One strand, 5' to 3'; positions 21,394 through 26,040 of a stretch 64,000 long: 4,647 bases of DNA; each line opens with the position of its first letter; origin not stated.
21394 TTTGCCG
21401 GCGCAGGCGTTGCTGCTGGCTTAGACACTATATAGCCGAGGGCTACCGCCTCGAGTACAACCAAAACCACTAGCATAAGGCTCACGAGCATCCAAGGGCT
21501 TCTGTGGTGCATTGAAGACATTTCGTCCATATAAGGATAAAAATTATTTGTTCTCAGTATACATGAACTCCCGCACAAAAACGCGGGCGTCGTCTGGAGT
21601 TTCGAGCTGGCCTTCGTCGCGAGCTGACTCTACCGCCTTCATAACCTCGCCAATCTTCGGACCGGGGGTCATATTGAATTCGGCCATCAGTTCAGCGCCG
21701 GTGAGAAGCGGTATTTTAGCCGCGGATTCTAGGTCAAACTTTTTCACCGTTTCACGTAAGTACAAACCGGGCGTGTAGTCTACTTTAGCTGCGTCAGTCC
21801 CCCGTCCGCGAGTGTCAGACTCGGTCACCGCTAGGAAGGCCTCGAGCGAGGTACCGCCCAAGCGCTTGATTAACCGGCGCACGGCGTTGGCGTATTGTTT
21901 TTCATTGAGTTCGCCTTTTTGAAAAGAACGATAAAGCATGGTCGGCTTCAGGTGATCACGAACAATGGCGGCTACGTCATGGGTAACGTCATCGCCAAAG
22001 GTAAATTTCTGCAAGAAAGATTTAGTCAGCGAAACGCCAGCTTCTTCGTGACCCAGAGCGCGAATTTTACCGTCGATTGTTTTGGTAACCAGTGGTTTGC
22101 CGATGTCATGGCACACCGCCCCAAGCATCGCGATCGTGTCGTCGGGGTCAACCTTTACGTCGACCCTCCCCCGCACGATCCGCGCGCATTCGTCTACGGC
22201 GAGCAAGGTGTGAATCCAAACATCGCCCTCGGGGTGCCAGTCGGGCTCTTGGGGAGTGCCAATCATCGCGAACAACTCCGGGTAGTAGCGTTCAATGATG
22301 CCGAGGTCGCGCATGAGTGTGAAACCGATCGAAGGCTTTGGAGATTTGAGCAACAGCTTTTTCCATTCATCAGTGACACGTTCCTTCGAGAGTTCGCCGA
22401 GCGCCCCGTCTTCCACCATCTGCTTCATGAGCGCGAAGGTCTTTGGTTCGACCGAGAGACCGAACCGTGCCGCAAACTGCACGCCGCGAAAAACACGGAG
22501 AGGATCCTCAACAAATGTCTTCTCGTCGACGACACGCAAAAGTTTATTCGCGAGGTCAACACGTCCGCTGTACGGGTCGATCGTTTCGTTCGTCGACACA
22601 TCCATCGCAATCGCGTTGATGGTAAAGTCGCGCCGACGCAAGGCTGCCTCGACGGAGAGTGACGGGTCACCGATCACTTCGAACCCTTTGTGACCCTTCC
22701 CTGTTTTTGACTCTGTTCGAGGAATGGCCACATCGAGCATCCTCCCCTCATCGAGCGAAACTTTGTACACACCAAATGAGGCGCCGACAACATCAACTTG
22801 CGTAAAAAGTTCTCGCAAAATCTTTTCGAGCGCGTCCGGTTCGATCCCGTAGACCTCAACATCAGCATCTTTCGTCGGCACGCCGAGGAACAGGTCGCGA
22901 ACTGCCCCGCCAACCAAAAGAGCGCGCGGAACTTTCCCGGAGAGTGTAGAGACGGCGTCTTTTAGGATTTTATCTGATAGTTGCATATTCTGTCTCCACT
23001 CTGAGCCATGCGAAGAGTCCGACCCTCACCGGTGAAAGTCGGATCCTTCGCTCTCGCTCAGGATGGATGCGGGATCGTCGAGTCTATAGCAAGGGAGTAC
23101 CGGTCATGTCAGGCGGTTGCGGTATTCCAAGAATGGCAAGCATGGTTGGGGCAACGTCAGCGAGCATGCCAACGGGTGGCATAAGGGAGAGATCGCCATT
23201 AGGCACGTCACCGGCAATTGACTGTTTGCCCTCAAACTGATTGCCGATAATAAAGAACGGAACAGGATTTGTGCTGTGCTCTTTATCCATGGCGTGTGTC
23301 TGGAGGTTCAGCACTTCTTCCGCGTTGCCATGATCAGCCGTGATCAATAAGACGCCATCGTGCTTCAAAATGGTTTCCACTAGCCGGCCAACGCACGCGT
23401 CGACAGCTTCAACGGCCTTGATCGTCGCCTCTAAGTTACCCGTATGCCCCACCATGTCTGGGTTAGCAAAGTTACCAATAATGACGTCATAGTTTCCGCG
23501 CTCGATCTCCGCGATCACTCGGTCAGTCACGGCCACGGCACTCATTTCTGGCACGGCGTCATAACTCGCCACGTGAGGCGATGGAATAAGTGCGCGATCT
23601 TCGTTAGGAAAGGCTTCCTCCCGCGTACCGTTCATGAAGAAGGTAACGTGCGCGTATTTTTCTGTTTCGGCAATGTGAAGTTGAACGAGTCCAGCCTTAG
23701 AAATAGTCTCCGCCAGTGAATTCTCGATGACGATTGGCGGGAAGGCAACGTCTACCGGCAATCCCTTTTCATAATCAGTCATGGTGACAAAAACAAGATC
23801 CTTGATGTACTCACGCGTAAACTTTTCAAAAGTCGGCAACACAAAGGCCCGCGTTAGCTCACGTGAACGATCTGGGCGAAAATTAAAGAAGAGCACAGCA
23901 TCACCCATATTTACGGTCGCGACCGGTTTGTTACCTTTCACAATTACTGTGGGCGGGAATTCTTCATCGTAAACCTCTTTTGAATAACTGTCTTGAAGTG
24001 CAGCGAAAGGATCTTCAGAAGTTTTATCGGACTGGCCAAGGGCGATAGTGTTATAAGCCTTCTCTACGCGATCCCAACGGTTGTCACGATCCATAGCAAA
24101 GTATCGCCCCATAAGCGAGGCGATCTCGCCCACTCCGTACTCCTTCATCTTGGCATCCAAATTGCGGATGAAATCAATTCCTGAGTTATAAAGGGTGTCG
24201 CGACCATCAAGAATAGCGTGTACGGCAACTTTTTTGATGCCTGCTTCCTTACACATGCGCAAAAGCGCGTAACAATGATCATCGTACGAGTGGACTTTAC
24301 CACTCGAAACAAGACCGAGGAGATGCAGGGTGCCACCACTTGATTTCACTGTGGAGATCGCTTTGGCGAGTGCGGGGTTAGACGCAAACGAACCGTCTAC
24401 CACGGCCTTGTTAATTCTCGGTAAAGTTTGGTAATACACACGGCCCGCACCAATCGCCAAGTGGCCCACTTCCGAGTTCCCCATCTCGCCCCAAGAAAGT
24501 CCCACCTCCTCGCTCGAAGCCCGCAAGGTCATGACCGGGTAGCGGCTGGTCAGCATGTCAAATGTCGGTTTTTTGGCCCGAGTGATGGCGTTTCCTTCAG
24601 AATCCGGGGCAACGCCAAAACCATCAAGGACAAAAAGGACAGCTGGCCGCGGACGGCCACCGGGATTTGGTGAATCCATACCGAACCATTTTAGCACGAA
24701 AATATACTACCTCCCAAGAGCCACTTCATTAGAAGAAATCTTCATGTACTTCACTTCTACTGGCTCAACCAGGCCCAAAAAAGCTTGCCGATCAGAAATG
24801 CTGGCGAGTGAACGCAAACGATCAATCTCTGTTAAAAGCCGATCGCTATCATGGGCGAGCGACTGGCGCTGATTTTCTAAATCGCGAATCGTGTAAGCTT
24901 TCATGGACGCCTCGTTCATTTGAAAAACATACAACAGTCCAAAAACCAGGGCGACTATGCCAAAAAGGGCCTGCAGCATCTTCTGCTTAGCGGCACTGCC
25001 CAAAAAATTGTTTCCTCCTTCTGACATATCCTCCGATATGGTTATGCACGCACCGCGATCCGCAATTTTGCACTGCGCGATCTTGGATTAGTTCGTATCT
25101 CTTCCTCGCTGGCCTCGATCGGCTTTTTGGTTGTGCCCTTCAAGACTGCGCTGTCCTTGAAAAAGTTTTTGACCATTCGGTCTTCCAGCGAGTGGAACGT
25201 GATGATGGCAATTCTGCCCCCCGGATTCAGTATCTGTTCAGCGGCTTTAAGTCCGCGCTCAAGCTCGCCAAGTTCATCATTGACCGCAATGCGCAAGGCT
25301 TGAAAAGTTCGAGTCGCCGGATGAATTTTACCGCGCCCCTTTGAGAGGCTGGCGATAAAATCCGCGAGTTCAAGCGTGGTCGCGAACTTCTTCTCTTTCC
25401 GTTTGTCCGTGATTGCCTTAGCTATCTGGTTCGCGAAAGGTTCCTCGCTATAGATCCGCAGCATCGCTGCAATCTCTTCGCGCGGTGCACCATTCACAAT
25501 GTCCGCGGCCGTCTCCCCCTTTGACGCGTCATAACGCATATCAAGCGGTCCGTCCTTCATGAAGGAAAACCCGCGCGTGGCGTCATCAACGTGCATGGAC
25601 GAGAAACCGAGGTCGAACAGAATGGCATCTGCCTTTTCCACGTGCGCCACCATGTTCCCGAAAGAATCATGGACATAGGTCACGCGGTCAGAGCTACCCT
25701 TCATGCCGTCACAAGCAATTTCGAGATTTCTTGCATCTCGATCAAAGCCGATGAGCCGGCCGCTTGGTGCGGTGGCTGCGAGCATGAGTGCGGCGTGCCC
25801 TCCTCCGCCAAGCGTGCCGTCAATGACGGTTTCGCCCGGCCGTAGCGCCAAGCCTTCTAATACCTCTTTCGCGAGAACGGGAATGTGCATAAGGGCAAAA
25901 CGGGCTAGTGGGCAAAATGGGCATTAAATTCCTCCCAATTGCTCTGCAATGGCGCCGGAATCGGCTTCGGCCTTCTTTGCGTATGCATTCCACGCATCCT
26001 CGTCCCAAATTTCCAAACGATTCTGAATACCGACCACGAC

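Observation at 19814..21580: Tandem surface-protein cassettes: identical promoter/mini-ORF leader and 3' stem-loop around non-homologous bodies, with a (TTC)6 tract in one 5'UTR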

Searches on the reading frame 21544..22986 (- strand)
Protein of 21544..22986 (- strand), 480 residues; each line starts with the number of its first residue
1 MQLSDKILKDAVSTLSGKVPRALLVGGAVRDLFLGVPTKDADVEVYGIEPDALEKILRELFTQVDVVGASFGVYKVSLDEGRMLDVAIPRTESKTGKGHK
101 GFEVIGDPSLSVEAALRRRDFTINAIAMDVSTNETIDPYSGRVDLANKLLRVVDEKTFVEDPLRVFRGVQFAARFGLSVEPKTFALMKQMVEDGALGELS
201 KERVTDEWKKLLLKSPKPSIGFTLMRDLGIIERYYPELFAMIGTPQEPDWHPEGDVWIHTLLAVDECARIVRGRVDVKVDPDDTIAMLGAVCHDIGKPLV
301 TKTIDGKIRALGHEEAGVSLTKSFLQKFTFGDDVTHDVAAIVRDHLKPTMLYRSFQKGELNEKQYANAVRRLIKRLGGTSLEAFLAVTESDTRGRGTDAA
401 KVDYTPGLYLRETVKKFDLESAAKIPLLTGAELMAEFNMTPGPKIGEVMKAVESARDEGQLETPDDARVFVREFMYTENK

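Call 9: search_protein_families(library=pfam, proteins=[window:21544-22986:-], max_evalue=1)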
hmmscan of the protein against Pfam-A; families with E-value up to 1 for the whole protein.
window:21544-22986:- (480 aa): 5 families
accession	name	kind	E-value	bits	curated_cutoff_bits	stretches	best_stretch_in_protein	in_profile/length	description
PF01743.26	PolyA_pol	-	6.5e-20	72.2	23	1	23-151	2-126/126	Poly A polymerase head domain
PF12627.12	PolyA_pol_RNAbd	-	1.1e-11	44.8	22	1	176-239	1-61/64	Probable RNA and SrmB- binding site of polymerase A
PF01966.28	HD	-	5.8e-07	30.2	22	1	276-356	20-93/116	HD domain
PF13735.12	tRNA_NucTran2_2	-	2.3e-05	24.8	27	1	427-466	103-143/149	tRNA nucleotidyltransferase domain 2 putative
PF09970.15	DUF2204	-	0.12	12.4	20.3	1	7-53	4-50/181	Nucleotidyl transferase of unknown function (DUF2204)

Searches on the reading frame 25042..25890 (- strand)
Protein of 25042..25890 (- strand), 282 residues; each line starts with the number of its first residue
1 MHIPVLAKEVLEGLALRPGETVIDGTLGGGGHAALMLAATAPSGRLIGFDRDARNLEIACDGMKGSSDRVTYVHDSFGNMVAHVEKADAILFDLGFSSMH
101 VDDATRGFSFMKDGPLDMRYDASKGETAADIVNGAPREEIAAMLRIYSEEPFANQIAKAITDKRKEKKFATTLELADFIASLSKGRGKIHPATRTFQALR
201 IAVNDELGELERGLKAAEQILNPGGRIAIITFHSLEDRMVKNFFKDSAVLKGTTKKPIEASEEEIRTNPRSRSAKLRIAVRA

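Call 98: search_protein_families(library=pfam, proteins=[window:25042-25890:-], max_evalue=0.001)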
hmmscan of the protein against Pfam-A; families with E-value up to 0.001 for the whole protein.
window:25042-25890:- (282 aa): 2 families
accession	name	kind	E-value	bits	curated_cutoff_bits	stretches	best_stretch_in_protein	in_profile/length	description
PF01795.25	Methyltransf_5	-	3.4e-97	326.1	27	1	2-280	4-307/309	MraW methylase family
PF13649.12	Methyltransf_25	-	0.00028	21.9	27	0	29-108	7-86/97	Methyltransferase domain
